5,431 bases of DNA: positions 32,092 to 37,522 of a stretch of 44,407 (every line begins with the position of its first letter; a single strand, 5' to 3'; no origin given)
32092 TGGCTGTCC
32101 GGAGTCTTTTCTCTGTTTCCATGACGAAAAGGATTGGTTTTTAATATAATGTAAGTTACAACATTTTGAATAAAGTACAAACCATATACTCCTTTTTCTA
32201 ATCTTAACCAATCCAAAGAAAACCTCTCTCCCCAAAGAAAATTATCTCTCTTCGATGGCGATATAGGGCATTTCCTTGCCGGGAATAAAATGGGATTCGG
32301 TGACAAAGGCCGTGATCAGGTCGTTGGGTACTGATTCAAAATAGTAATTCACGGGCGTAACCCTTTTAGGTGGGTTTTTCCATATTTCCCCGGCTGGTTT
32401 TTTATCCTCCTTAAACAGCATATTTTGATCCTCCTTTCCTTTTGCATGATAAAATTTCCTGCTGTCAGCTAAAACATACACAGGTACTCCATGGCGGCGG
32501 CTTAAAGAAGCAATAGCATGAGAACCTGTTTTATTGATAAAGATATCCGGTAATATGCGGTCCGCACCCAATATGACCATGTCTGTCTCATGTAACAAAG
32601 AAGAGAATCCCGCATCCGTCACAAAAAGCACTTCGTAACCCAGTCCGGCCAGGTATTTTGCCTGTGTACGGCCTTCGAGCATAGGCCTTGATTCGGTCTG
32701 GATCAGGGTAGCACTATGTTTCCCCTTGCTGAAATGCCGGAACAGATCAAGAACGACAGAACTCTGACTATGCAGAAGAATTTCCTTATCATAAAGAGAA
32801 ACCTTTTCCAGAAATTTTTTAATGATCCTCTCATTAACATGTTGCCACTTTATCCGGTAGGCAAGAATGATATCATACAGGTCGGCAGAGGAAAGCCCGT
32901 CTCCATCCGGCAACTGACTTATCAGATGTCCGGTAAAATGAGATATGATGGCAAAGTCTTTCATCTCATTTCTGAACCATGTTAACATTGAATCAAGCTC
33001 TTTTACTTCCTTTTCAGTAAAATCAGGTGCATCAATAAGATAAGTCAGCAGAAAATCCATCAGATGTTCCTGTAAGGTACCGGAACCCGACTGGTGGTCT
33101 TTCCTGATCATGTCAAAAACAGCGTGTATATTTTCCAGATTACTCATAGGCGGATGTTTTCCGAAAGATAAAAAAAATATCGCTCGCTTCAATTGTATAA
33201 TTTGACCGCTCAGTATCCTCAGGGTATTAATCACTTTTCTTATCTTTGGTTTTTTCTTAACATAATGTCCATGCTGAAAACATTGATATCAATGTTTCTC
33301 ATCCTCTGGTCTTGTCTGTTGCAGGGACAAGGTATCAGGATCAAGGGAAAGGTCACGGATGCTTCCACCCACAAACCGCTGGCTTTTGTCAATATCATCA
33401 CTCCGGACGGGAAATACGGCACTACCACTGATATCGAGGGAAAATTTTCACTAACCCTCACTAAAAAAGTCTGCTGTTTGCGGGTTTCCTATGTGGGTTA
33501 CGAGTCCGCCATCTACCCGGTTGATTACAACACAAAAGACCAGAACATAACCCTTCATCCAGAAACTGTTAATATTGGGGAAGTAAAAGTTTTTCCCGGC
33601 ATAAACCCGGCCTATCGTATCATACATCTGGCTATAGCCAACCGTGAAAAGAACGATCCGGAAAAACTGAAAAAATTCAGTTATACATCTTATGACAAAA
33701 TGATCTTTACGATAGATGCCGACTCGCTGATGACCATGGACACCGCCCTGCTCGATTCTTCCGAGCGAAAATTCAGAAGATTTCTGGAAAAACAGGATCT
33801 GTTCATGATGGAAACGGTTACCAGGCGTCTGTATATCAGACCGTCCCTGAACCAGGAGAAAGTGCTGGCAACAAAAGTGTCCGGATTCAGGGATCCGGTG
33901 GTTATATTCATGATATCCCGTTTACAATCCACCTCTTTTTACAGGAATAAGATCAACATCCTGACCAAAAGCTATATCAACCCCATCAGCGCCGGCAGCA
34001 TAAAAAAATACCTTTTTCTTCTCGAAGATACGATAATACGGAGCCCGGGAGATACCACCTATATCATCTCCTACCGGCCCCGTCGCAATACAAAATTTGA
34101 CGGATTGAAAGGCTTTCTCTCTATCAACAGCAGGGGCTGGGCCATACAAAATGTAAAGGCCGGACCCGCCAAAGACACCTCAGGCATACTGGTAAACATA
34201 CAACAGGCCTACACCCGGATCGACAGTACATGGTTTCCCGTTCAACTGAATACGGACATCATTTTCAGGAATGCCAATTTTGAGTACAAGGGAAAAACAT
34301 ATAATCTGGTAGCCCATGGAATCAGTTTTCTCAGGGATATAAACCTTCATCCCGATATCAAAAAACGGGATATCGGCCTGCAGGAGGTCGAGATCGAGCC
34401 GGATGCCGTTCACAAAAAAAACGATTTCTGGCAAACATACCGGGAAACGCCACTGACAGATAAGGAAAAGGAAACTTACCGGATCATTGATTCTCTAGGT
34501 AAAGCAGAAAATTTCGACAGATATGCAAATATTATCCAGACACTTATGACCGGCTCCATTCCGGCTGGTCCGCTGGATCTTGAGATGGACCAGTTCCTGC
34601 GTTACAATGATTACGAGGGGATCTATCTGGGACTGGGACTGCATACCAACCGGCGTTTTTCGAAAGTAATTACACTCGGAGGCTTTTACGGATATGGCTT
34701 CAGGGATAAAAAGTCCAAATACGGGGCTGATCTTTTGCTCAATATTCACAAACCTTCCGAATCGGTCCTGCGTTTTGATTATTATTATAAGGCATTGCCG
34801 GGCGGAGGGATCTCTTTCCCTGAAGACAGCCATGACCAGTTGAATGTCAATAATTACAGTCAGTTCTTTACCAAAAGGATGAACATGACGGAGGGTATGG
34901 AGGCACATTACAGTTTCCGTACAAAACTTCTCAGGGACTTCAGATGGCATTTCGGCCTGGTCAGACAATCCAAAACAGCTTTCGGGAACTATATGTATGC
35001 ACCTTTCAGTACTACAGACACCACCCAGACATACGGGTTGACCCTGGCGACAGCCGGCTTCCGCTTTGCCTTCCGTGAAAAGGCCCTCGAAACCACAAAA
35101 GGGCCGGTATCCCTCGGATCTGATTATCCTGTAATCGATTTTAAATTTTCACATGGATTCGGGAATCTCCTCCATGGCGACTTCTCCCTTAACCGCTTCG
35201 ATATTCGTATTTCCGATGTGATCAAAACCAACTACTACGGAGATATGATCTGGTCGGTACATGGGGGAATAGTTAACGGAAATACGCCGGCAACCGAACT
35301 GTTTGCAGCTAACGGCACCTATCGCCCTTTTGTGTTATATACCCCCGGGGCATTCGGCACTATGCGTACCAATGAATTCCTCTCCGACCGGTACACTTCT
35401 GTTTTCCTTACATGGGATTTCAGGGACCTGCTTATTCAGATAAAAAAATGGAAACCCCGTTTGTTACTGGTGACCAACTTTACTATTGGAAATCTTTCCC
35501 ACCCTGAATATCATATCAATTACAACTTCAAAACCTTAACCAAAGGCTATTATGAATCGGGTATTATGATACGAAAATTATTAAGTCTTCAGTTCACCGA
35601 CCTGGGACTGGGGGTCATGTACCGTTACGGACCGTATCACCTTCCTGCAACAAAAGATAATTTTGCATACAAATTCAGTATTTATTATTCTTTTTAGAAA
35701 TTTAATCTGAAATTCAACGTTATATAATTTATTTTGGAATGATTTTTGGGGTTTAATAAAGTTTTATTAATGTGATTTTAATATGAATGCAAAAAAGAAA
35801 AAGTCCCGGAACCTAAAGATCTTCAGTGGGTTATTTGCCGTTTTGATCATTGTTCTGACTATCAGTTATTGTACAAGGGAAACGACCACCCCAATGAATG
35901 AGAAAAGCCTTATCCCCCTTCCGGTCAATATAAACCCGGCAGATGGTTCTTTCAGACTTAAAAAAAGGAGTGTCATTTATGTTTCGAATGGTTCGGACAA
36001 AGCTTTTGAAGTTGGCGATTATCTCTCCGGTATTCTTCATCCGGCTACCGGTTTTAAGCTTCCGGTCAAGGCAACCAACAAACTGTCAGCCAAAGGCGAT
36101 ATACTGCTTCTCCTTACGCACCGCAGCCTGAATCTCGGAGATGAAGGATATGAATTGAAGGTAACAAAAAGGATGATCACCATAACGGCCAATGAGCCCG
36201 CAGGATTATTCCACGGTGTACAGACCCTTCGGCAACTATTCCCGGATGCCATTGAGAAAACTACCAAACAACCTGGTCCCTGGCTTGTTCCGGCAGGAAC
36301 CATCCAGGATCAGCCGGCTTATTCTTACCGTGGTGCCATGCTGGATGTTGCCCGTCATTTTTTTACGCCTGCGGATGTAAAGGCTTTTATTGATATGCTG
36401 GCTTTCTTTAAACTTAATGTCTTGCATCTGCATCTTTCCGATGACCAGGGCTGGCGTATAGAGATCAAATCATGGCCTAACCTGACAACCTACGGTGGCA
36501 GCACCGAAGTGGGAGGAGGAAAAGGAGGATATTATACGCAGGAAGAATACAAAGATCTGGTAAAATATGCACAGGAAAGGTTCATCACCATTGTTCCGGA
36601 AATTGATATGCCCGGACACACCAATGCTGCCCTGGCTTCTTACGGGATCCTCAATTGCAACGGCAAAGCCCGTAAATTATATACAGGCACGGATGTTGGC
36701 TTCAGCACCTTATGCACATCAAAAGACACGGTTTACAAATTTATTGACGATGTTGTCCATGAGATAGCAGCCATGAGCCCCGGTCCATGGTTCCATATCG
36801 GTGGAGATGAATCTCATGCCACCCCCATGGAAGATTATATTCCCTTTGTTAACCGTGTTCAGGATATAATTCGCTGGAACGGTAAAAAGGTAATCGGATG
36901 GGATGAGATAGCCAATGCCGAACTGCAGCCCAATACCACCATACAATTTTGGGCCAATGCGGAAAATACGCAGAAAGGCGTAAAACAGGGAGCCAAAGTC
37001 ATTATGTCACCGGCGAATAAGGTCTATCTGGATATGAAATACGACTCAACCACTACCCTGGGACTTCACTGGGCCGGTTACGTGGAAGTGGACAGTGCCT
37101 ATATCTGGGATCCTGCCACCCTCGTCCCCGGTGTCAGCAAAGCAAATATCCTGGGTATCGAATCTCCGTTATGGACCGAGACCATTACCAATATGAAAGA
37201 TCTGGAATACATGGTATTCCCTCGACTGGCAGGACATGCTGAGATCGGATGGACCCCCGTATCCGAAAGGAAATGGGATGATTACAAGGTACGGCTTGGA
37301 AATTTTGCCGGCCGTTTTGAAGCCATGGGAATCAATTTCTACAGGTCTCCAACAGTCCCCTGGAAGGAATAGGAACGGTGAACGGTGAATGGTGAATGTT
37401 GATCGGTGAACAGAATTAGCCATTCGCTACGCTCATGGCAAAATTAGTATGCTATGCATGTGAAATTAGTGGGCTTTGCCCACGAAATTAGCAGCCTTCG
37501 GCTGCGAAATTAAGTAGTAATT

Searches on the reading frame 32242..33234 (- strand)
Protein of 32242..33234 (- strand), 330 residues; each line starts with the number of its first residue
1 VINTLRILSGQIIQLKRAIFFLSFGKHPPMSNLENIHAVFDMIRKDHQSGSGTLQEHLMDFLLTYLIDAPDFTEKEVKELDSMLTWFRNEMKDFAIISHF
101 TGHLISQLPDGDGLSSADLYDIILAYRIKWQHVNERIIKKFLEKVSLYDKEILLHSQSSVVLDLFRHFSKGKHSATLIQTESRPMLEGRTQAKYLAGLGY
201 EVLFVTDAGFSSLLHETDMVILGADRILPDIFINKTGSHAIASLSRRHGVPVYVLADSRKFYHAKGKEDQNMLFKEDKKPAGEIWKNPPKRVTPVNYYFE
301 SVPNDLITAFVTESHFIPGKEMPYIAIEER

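Call 4: search_protein_families(library=pfam, proteins=[window:32242-33234:-], max_evalue=0.01)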
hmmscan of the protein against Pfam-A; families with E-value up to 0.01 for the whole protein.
window:32242-33234:- (330 aa): 1 family
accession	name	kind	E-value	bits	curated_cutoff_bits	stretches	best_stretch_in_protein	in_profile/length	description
PF01008.23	IF-2B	-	9.2e-29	101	22.4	1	136-314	94-275/280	Initiation factor 2 subunit family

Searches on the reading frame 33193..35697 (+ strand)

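Call 4: search_protein_families(library=pfam, proteins=[window:33193-35697:+], max_evalue=0.01)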
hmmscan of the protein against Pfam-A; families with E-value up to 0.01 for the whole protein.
window:33193-35697:+ (834 aa): 3 families
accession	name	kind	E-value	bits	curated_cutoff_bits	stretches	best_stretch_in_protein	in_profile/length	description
PF18939.6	DUF5686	-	5.8e-44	151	39.2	1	143-748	1-634/669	Family of unknown function (DUF5686)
PF13715.12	CarbopepD_reg_2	-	2.4e-17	63.2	32.2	1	50-133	1-88/88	CarboxypepD_reg-like domain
PF13620.12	CarboxypepD_reg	-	1.3e-08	35.5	32.3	1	50-121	2-81/82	Carboxypeptidase regulatory-like domain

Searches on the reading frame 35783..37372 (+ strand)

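Call 4: search_protein_families(library=pfam, proteins=[window:35783-37372:+], max_evalue=0.01)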
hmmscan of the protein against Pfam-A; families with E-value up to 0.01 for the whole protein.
window:35783-37372:+ (529 aa): 3 families
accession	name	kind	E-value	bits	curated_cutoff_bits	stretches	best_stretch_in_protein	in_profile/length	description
PF00728.28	Glyco_hydro_20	-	1.4e-93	314.5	22.3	2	180-347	1-174/348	Glycosyl hydrolase family 20, catalytic domain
PF02838.20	Glyco_hydro_20b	-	1.1e-24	87.9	26.1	1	42-177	3-124/124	Glycosyl hydrolase family 20, domain 2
PF14845.11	Glycohydro_20b2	-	1.1e-06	29.9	27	1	115-152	91-130/130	beta-acetyl hexosaminidase like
